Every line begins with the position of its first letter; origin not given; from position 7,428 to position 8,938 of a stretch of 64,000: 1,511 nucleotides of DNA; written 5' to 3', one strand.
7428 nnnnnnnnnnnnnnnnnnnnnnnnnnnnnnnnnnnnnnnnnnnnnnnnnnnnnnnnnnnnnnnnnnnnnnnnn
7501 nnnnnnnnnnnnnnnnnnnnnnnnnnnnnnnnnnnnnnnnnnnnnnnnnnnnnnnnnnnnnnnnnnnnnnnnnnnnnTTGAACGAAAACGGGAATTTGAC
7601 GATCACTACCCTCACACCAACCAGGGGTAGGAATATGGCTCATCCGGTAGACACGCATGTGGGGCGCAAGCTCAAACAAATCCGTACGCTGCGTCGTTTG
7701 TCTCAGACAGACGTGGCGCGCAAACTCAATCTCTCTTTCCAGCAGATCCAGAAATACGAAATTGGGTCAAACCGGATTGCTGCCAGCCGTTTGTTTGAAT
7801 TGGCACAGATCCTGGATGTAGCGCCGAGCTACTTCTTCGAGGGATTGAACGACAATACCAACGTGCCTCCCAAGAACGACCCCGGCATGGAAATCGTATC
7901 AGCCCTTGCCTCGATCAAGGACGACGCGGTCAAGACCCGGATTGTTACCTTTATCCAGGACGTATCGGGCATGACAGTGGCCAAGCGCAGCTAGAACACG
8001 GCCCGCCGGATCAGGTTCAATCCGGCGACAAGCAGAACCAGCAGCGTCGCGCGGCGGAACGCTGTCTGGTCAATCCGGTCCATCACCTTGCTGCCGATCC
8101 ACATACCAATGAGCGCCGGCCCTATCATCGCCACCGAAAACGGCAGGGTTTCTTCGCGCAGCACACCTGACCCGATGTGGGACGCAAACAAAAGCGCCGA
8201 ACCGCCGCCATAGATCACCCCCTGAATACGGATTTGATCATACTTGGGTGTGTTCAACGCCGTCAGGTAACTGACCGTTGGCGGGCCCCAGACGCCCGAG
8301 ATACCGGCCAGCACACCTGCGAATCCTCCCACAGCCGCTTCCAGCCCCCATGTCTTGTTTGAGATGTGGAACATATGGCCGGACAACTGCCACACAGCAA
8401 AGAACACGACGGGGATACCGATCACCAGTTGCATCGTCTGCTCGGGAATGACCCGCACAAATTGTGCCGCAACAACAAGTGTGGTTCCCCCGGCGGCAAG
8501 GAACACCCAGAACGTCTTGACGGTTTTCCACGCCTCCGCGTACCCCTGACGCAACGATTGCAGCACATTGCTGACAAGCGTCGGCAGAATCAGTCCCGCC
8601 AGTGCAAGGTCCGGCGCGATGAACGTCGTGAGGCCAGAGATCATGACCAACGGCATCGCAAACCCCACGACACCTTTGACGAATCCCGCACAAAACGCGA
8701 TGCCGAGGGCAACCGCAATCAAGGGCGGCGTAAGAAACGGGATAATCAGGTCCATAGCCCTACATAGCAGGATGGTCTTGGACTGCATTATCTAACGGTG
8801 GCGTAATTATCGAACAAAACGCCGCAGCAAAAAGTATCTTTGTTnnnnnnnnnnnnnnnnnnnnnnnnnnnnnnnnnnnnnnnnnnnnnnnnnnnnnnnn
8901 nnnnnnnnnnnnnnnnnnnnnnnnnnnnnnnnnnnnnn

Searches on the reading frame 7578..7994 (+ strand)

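Call 8: search_protein_families(library=pfam, proteins=[window:7578-7994:+], max_evalue=0.001)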
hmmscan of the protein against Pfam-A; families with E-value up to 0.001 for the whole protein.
window:7578-7994:+ (138 aa): 4 families
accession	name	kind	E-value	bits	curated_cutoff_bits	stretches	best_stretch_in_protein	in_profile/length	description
PF01381.28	HTH_3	-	3e-12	46.8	23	1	32-86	1-55/55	Helix-turn-helix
PF13560.12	HTH_31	-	1.2e-06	29.2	27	1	28-83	2-58/64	Helix-turn-helix domain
PF12844.13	HTH_19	-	4.7e-05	23.6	30.2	1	29-89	1-61/64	Helix-turn-helix domain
PF13443.12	HTH_26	-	0.00012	22.7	22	1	31-84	1-55/63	Cro/C1-type HTH DNA-binding domain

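Call 18: search_protein_families(library=ncbifam, proteins=[window:7578-7994:+], max_evalue=0.01)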
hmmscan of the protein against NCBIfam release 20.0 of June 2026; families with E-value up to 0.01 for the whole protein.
window:7578-7994:+ (138 aa): 10 families
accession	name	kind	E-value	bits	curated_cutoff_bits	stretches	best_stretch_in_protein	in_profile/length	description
NF047948.1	male_kill_WMK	equivalog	5.1e-12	45.9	300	1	22-127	157-259/300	WO male-killing family protein Wmk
NF041951.1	phage_RstR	subfamily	5.4e-09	36.3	80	1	28-92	3-67/108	RstR family transcriptional repressor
NF052239.1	antitox_spr1629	equivalog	8.9e-09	34.9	335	1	27-90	2-65/377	spr1629 family repressor/antitoxin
NF007257.0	PRK09706.1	subfamily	3.4e-07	30.1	101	1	27-101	5-79/135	transcriptional repressor DicA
NF006015.0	PRK08154.1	subfamily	6.7e-05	22.2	204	1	18-84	21-87/314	anaerobic benzoate catabolism transcriptional regulator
NF038139.1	Reg_Aceta_RamB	equivalog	7.5e-05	21.5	700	1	26-87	1-62/465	acetate metabolism transcriptional regulator RamB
TIGR03830.1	CxxCG_CxxCG_HTH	subfamily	0.00014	21.6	61.8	1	28-83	66-120/127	type II TA system antitoxin MqsA family protein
NF003162.0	PRK04140.1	equivalog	0.00015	20.9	263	1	29-82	128-181/317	transcriptional regulator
TIGR03070.1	couple_hipB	subfamily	0.0013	18.6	71.65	1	28-79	3-54/58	type II toxin-antitoxin system Y4mF family antitoxin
NF007408.0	PRK09943.1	equivalog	0.0014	18.3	211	1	27-114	7-96/185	HTH-type transcriptional regulator PuuR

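Call 82: search_protein_families(library=padloc, proteins=[window:7578-7994:+], max_evalue=0.01)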
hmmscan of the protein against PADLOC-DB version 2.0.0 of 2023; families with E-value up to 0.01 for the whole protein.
window:7578-7994:+ (138 aa): 16 families
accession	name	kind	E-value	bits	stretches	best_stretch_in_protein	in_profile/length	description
PDLC03954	RmrA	-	5.5e-11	40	1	20-91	3-74/380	-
PDLC03945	RmrA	-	6.2e-10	36.8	1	28-90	3-65/394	-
PDLC03947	RmrA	-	3.8e-09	33.9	1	26-95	10-79/383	-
PDLC03952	RmrA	-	9.5e-09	32.6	1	26-89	21-84/395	-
PDLC03951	RmrA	-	2.9e-08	31.1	1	20-95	1-76/400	-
PDLC02926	HTH_VI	-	6.2e-08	30.8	1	28-87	2-61/92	-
PDLC03949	RmrA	-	1.1e-07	29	1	31-90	6-65/363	-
PDLC03944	RmrA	-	1.8e-07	28.6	1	28-91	7-70/384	-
PDLC03948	RmrA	-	8.1e-07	26.3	1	20-89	1-70/397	-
PDLC03956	RmrA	-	5.2e-06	23.8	1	24-94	5-76/399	-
PDLC03955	RmrA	-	6.6e-06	23.6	1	30-90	23-83/371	-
PDLC03943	RmrA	-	1.2e-05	22.6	1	29-89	4-64/370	-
PDLC04142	capH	-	2.3e-05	23.4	1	26-90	5-66/103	capH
PDLC04775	PDC-M69A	-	6.5e-05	21.4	1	27-122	7-94/113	-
PDLC03946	RmrA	-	0.00034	17.5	1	30-89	5-64/357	-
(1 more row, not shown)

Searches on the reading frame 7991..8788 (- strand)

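Call 8: search_protein_families(library=pfam, proteins=[window:7991-8788:-], max_evalue=0.001)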
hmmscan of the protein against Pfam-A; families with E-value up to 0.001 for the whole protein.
window:7991-8788:- (265 aa): 1 family
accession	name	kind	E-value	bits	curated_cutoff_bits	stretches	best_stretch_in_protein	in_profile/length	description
PF01925.25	TauE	-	1.9e-26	93.6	32.6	1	28-259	2-237/237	Sulfite exporter TauE/SafE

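Call 18: search_protein_families(library=ncbifam, proteins=[window:7991-8788:-], max_evalue=0.01)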
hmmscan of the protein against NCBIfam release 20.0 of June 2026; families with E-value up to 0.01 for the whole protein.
window:7991-8788:- (265 aa): 0 families
